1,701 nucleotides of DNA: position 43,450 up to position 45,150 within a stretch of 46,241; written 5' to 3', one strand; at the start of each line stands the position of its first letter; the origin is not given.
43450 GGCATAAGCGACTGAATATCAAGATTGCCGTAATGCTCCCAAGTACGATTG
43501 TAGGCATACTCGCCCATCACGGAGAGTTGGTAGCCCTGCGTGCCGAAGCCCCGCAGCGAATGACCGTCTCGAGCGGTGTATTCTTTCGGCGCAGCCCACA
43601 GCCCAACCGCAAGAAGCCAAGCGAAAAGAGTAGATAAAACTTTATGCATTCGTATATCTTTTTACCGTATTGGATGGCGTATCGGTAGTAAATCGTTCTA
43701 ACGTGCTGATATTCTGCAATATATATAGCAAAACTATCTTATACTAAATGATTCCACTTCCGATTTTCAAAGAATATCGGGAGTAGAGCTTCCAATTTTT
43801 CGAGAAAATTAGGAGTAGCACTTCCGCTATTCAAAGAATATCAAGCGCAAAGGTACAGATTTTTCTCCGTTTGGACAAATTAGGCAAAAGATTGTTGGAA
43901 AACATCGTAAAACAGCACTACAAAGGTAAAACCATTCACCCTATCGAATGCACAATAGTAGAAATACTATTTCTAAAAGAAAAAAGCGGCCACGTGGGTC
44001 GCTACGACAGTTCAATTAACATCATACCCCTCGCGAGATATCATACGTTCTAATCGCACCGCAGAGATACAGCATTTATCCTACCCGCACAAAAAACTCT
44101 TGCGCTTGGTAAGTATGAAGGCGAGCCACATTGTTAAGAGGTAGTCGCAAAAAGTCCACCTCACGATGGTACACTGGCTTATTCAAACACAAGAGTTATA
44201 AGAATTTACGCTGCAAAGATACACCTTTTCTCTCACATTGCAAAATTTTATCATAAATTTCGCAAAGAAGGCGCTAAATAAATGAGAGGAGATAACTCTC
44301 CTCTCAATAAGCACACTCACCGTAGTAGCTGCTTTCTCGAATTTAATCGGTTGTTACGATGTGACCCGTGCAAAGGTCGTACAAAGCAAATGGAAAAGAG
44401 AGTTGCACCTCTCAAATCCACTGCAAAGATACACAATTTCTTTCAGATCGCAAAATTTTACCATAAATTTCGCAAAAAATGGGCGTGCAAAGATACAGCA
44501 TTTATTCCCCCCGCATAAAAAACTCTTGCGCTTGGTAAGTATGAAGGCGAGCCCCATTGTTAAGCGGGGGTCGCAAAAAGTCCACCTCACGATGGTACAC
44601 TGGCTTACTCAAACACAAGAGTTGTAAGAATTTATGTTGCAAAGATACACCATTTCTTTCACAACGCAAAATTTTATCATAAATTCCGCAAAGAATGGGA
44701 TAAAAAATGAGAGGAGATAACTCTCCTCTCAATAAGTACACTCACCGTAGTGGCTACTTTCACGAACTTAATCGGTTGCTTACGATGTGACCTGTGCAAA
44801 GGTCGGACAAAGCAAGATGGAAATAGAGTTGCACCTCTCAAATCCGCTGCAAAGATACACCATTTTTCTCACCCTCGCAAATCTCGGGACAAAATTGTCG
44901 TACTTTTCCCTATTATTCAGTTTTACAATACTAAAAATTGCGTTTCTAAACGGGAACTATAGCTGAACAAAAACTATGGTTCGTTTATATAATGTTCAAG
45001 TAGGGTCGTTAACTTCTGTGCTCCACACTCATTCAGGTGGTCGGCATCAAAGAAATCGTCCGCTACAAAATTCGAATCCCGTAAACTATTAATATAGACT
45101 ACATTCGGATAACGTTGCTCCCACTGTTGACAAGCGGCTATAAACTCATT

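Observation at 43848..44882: Array of five canonical minus-strand promoters, four of them phased about 211 bp apart inside a 424-bp tandem duplication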

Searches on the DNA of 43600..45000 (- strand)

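Call 5: search_rna_families(source=window, start=43600, end=45000, threshold=evalue, max_evalue=10, show_alignments=5)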
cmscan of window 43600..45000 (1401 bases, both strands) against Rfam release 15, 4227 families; matches with E-value up to 10: 6.
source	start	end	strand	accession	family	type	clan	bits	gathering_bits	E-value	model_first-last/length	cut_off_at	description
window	44664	44740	+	RF02029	sraA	Gene; sRNA;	-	22.4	56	1.2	1-95/95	no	sraA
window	44238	44315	+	RF02029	sraA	Gene; sRNA;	-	19.9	56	4.3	1-95/95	no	sraA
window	44140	44344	-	RF02749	Ncrwmel02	Gene; sRNA;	-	17.9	290.8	0.1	1-251/251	no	Wolbachia sRNA mel02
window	44607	44727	-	RF01828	SprD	Gene; sRNA;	-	15.9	100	2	1-142/142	no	Small pathogenicity island RNA D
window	44383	44427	-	RF00649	mir-128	Gene; miRNA;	-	14.9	49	3.8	1-83/83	no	mir-128 microRNA precursor family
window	44579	44755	-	RF02749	Ncrwmel02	Gene; sRNA;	-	14.8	290.8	0.81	1-251/251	no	Wolbachia sRNA mel02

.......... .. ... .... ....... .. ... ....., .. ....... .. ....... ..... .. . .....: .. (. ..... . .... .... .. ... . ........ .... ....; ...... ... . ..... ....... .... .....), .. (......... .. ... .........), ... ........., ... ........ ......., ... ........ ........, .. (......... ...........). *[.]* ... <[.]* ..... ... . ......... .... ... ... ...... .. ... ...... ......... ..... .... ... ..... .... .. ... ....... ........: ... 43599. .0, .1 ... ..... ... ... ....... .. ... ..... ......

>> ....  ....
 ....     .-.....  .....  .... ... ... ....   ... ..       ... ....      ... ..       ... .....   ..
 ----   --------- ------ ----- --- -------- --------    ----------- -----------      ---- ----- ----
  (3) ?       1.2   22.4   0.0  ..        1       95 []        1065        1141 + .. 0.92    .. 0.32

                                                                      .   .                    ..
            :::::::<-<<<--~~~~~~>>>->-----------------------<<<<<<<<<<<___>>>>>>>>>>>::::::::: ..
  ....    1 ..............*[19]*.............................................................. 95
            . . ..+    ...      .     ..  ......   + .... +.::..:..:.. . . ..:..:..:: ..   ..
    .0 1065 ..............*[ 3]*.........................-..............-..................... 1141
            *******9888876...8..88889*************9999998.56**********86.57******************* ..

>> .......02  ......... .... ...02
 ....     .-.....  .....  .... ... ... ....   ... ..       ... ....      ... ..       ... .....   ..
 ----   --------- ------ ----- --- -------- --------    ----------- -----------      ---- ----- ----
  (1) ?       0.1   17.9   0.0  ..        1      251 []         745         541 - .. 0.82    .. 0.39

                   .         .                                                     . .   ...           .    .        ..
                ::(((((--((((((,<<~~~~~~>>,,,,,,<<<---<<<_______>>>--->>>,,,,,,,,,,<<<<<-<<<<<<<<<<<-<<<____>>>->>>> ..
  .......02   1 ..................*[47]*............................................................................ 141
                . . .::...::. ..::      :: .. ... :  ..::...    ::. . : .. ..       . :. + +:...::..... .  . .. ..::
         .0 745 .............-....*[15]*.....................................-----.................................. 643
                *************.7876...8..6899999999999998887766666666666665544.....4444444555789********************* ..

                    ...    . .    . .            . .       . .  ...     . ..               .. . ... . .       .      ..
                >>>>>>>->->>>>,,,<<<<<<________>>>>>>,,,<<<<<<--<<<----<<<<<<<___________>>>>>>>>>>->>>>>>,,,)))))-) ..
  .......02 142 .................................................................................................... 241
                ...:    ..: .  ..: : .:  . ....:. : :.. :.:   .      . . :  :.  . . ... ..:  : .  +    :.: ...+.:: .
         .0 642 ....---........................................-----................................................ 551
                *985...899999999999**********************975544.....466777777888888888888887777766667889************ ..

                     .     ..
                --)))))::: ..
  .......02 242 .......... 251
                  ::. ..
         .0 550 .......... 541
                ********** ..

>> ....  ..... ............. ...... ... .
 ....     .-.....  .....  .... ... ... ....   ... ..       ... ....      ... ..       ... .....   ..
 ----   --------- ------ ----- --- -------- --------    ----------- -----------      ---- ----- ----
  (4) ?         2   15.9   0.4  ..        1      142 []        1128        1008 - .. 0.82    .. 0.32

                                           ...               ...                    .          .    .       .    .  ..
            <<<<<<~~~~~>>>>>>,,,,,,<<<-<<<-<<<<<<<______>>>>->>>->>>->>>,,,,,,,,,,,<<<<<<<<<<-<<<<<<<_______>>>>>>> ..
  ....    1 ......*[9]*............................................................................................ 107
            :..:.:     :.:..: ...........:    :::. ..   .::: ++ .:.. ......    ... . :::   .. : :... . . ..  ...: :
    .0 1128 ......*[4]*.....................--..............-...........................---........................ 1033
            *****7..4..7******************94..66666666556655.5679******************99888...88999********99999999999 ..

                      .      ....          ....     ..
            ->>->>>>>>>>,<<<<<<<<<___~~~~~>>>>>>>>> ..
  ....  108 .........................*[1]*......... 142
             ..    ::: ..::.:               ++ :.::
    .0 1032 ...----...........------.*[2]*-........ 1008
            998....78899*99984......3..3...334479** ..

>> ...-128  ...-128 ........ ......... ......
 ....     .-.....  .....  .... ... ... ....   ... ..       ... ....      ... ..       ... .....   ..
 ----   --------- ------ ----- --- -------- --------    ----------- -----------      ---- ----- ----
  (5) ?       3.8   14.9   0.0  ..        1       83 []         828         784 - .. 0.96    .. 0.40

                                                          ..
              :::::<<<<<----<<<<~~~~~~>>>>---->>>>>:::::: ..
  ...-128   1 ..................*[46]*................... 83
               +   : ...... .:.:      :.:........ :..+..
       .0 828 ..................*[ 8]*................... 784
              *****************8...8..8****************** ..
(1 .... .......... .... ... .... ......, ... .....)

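Call 47: build_rna_model(alignment_id=A3)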
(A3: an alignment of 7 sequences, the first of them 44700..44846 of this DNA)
Model R1 built from alignment A3 (7 sequences, 159 columns); structure: RNAalifold consensus.
model positions 148; base pairs 31; branch points 4; effective number of sequences 1.25; information 0.591 bits per position. Calibrated on 0.2 Mb of random sequence (short: E-values are rough).
structure used (alignment columns):
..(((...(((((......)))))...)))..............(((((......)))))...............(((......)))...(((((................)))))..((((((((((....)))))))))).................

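Call 55: search_with_rna_model(model_id=R1, sources=[window, L001, L002, L003, L004, L005, L006, L008, L009, L010, L011, L012, L013, L014, L015, L016, L017, L018, L019, L020], max_evalue=1, make_alignment=true)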
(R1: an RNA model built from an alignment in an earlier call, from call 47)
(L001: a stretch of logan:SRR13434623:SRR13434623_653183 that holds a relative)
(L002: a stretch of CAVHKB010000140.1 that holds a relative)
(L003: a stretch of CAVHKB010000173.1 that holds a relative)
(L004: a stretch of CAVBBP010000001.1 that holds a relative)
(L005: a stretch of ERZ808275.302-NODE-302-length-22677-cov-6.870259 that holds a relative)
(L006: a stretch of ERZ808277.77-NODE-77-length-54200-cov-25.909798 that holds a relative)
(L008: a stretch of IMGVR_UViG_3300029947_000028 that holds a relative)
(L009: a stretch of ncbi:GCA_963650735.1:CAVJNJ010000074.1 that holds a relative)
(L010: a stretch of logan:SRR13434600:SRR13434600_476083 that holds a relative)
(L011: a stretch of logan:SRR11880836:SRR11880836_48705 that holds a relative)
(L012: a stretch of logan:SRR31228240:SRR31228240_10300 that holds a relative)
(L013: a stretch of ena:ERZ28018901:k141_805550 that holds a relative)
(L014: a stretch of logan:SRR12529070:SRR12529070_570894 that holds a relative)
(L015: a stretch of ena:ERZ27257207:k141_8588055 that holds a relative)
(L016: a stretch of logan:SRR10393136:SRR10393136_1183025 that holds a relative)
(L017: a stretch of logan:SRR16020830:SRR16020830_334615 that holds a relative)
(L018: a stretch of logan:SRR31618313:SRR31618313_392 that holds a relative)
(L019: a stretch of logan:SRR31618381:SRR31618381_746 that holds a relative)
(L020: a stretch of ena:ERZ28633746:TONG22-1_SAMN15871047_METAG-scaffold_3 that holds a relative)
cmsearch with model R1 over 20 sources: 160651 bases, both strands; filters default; matches with E-value up to 1: 28.
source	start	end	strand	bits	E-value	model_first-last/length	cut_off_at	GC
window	44274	44420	-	173.4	8.1e-41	1-148/148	no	0.42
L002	5388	5536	-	172.7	1.1e-40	1-148/148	no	0.44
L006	1323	1470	-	171.7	2.1e-40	1-148/148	no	0.45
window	44699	44846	-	166.9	3.2e-39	1-148/148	no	0.43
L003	2628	2774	+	165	9.4e-39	1-148/148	no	0.44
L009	4038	4184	-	164.8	1e-38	1-148/148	no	0.42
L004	4175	4323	+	162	5e-38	1-148/148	no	0.42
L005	6344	6490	-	159.3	2.4e-37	1-148/148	no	0.39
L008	4097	4243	-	159.3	2.4e-37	1-148/148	no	0.39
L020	3552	3699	-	137.7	5.1e-32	1-148/148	no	0.41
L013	4091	4236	-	134.8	2.6e-31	1-148/148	no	0.47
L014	1673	1818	-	134.8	2.6e-31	1-148/148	no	0.47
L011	4088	4234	-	103.6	1.4e-23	1-148/148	no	0.38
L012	4088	4234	-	103.6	1.4e-23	1-148/148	no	0.38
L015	4091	4236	-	102.8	2.2e-23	1-148/148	no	0.43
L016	4091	4236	-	102.8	2.2e-23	1-148/148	no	0.43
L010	2175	2226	-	50.8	1.5e-10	97-148/148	5'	0.4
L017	4091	4239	-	42.1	2.2e-08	1-148/148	no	0.5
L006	1330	1355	+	19.8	0.0067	114-139/148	no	0.42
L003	2742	2767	-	18.3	0.016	114-139/148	no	0.42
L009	4045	4070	+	17.3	0.029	114-139/148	no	0.46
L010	2182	2207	+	17.3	0.029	114-139/148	no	0.46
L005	6461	6596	+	15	0.11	1-148/148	no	0.33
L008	4214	4349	+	15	0.11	1-148/148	no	0.33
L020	3559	3583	+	14.1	0.18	114-139/148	no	0.4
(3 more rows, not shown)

Alignment A4: 28 matches aligned to the model, 221 columns, each read 5' to 3' on its own strand. Consensus structure (alignment columns), stored with it:
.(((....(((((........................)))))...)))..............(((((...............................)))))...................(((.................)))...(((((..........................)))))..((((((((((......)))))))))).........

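Call 68: search_with_rna_model(model_id=R1, sources=[L021, L022, L023, L024, L025, L026, L027, L028, L029, L030, L031, L032, L033, L034, L035, L036, L037, L038, L039, L040, L041, L042, L043, L044, L045, L046, L047, L048, L049, L050, L051], max_evalue=0.01)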
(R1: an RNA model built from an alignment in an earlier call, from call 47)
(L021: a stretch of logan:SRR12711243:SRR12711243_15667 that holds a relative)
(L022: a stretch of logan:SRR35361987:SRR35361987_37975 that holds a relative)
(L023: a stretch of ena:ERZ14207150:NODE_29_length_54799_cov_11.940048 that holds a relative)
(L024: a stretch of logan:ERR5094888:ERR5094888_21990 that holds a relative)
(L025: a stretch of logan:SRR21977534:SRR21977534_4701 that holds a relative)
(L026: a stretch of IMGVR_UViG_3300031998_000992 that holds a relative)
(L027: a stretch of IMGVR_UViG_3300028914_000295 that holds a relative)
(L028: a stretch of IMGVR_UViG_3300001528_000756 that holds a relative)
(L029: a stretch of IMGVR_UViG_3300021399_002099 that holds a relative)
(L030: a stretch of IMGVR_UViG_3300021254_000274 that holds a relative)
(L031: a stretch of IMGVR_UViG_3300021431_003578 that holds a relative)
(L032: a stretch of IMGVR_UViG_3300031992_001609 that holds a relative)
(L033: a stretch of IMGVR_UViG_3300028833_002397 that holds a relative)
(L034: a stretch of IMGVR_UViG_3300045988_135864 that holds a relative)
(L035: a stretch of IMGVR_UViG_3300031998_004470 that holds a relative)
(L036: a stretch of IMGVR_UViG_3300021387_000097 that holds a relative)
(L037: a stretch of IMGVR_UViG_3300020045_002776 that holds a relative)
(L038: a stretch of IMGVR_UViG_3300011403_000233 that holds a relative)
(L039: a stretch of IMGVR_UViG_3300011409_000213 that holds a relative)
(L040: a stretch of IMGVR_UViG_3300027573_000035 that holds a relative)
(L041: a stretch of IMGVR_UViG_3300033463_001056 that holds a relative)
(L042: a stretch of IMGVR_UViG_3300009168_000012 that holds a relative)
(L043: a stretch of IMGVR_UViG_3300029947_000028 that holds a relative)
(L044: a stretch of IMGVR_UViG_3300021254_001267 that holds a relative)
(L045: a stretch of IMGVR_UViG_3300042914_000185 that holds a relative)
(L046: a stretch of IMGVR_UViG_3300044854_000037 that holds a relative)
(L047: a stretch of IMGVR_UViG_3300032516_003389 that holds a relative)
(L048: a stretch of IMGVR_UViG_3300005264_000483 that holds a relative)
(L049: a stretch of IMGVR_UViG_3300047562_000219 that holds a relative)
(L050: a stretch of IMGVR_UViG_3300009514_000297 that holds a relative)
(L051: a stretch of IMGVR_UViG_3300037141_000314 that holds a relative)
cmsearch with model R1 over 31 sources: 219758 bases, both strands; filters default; matches with E-value up to 0.01: 6.
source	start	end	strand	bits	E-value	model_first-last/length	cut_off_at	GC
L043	5582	5728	-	159.3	3.2e-37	1-148/148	no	0.39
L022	5053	5197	-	140.6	1.4e-32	1-148/148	no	0.39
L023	5053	5197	-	140.6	1.4e-32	1-148/148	no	0.39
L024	2033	2177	-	140.6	1.4e-32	1-148/148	no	0.39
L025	5053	5197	-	140.6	1.4e-32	1-148/148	no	0.39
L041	5591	5736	-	102.8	3e-23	1-148/148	no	0.43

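Call 78: search_with_rna_model(model_id=R1, sources=[window, L002, L003, L004, L005, L006, L009, L011, L013, L015, L017, L020, L022], max_evalue=0.000001, make_alignment=true)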
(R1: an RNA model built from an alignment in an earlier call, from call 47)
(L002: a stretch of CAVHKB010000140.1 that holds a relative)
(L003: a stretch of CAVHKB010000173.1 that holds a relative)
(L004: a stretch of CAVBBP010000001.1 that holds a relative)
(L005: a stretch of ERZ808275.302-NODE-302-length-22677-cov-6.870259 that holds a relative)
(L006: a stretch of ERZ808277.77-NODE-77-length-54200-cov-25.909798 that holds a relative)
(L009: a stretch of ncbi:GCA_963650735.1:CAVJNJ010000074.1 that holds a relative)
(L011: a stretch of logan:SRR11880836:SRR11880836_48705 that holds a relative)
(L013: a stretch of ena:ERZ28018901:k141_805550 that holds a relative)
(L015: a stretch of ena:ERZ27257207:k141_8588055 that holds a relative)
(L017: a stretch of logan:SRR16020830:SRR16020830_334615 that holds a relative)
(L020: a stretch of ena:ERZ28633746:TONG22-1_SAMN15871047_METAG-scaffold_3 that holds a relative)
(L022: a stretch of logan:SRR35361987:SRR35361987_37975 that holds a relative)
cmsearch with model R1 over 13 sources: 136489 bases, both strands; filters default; matches with E-value up to 0.000001: 14.
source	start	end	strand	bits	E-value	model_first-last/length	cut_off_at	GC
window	44274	44420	-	173.4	6.9e-41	1-148/148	no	0.42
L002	5388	5536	-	172.7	9.7e-41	1-148/148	no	0.44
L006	1323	1470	-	171.7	1.8e-40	1-148/148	no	0.45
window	44699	44846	-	166.9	2.8e-39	1-148/148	no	0.43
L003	2628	2774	+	165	8e-39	1-148/148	no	0.44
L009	4038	4184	-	164.8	8.7e-39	1-148/148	no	0.42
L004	4175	4323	+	162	4.3e-38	1-148/148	no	0.42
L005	6344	6490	-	159.3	2e-37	1-148/148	no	0.39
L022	5053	5197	-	140.6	8.7e-33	1-148/148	no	0.39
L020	3552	3699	-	137.7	4.4e-32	1-148/148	no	0.41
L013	4091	4236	-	134.8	2.2e-31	1-148/148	no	0.47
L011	4088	4234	-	103.6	1.2e-23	1-148/148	no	0.38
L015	4091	4236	-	102.8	1.9e-23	1-148/148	no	0.43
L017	4091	4239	-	42.1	1.8e-08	1-148/148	no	0.5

Alignment A7: 14 matches aligned to the model, 186 columns, each read 5' to 3' on its own strand. Consensus structure (alignment columns), stored with it:
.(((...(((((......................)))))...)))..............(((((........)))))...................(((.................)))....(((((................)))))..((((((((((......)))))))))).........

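Call 96: build_rna_model(alignment_id=A9)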
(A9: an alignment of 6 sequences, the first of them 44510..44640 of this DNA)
Model R2 built from alignment A9 (6 sequences, 179 columns); structure: RNAalifold consensus.
model positions 133; base pairs 23; branch points 1; effective number of sequences 2.39; information 0.59 bits per position. Calibrated on 0.2 Mb of random sequence (short: E-values are rough).
structure used (alignment columns):
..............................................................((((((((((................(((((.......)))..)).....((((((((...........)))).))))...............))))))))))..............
